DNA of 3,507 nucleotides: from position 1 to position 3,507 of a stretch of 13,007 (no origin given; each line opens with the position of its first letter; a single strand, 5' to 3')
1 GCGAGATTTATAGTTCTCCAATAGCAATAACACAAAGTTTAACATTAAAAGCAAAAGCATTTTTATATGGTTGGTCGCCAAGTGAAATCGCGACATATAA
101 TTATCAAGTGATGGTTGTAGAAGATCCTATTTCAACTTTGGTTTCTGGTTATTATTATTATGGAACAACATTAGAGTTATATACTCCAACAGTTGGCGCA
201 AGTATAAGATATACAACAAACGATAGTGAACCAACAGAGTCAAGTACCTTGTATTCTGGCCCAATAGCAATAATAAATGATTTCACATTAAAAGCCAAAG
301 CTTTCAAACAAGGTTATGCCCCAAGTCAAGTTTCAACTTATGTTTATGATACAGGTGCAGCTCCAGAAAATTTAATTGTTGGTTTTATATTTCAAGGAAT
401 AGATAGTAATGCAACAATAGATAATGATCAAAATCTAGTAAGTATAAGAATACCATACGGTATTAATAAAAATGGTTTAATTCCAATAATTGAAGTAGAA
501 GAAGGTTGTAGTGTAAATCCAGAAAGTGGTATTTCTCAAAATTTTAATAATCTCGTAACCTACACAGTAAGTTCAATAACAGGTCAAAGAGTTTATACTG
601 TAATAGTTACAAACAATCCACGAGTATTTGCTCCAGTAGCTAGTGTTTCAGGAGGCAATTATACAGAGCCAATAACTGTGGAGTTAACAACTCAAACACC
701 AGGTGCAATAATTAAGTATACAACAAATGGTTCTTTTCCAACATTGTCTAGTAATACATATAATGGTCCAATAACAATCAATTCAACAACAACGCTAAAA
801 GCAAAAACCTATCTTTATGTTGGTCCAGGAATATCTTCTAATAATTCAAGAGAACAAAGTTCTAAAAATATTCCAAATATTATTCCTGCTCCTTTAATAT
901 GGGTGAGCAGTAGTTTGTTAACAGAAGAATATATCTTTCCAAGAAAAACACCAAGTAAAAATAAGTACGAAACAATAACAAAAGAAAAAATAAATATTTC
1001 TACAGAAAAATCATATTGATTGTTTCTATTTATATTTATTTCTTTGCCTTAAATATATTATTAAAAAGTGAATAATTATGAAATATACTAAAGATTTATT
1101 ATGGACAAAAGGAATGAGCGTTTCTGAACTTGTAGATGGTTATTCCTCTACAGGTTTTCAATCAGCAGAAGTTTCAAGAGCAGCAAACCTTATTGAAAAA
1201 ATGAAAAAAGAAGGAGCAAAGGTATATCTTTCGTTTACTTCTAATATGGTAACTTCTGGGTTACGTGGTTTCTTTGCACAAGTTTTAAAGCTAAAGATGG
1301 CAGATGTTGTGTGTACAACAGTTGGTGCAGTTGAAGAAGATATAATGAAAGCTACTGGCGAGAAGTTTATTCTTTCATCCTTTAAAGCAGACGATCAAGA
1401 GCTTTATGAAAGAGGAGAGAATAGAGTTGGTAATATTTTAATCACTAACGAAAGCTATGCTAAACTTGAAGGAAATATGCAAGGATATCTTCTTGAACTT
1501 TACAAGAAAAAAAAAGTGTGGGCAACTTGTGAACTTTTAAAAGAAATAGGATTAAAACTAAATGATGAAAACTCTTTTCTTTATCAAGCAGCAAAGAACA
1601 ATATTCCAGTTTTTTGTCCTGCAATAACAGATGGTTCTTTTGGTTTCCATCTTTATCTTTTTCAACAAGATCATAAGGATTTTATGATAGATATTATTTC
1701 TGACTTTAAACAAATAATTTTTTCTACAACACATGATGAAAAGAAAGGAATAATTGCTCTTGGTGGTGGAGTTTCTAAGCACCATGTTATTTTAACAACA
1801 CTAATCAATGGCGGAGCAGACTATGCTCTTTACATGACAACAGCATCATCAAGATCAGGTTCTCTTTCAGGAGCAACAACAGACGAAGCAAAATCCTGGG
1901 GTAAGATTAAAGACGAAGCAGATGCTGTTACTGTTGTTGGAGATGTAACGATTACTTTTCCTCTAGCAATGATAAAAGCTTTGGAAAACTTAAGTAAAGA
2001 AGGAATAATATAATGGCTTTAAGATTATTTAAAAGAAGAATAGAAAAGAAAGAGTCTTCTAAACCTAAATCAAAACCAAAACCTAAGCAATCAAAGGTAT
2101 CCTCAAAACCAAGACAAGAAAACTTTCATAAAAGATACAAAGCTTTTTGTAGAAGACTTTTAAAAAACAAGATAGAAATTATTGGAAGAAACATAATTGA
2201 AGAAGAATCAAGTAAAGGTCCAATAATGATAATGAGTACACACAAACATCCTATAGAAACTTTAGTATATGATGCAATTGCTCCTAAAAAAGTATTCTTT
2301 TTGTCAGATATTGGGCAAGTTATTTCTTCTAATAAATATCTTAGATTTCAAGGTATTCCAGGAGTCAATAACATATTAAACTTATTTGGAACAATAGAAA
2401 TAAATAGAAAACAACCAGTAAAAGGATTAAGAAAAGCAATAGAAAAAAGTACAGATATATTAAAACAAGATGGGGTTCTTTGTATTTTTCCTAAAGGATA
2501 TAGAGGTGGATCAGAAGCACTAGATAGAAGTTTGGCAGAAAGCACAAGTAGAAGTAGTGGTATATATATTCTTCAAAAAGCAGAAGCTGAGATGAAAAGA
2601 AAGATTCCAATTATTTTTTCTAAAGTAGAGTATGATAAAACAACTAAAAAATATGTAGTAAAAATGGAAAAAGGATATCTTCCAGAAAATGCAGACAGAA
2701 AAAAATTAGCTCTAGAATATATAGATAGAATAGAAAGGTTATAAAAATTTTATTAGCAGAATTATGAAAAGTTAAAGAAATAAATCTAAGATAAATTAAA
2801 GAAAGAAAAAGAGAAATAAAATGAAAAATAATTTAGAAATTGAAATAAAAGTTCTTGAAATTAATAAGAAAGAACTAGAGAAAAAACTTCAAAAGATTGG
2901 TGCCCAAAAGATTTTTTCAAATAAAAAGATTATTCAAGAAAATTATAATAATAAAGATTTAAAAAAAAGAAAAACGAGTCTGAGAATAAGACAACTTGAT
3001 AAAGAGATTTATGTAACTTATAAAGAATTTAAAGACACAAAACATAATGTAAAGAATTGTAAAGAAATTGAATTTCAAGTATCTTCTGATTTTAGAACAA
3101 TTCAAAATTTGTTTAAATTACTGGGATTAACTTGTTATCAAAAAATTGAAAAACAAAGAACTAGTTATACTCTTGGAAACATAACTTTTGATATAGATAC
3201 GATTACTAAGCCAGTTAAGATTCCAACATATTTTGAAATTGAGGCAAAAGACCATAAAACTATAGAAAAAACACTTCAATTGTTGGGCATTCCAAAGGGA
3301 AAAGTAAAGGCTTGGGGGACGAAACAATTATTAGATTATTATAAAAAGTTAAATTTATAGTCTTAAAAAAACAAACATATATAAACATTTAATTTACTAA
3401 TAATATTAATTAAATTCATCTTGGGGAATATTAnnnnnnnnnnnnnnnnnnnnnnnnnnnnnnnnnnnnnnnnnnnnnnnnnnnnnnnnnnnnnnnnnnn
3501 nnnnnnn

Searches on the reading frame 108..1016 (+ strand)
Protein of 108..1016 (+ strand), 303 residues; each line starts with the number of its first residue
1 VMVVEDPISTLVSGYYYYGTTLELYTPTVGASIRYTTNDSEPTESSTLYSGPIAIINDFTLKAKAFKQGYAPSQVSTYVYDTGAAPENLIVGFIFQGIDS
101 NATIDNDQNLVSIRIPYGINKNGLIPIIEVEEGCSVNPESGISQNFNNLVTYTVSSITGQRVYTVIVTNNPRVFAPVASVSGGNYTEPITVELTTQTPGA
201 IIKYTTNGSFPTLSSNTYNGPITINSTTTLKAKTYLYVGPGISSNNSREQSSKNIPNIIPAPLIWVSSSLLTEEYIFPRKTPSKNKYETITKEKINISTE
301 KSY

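Call 7: search_protein_families(library=pfam, proteins=[window:108-1016:+], max_evalue=0.001)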
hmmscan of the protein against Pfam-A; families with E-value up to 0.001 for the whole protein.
window:108-1016:+ (303 aa): 2 families
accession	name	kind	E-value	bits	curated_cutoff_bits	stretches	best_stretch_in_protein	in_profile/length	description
PF13290.12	CHB_HEX_C_1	-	4.1e-34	116.8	22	2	181-234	2-55/67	Chitobiase/beta-hexosaminidase C-terminal domain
PF13287.12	Fn3_assoc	-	7.6e-27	93.6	23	2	23-80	2-59/59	Fn3 associated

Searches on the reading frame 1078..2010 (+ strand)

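Call 7: search_protein_families(library=pfam, proteins=[window:1078-2010:+], max_evalue=0.001)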
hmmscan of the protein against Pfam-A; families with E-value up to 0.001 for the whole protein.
window:1078-2010:+ (311 aa): 1 family
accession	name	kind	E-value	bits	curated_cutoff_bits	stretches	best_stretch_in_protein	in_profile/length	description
PF01916.23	DS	-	2.5e-100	336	27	1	17-298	1-285/288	Deoxyhypusine synthase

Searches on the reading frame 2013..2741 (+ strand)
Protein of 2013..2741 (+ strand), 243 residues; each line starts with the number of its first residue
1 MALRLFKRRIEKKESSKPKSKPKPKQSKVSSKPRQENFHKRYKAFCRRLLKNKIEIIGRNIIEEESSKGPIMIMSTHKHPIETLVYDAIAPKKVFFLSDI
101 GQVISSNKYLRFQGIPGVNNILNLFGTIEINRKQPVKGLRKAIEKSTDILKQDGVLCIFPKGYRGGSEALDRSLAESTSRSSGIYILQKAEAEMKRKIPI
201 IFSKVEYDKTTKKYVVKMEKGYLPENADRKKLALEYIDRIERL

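Call 7: search_protein_families(library=pfam, proteins=[window:2013-2741:+], max_evalue=0.001)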
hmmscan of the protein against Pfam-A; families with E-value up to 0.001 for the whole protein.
window:2013-2741:+ (243 aa): 1 family
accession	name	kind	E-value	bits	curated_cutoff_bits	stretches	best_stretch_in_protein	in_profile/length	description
PF01553.26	Acyltransferase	-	9.4e-05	22.7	23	1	64-167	12-105/132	Acyltransferase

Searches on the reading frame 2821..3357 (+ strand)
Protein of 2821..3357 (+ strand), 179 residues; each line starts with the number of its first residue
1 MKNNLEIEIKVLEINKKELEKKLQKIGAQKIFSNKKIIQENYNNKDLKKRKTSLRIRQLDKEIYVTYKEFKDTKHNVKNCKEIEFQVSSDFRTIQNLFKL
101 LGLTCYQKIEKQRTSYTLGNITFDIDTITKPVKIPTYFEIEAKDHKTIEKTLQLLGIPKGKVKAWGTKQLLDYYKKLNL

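Call 7: search_protein_families(library=pfam, proteins=[window:2821-3357:+], max_evalue=0.001)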
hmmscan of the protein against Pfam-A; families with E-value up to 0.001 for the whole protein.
window:2821-3357:+ (179 aa): 1 family
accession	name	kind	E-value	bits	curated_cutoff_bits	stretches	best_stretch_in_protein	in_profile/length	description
PF01928.26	CYTH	-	3.8e-15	56.6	23.2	1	4-149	1-154/179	CYTH domain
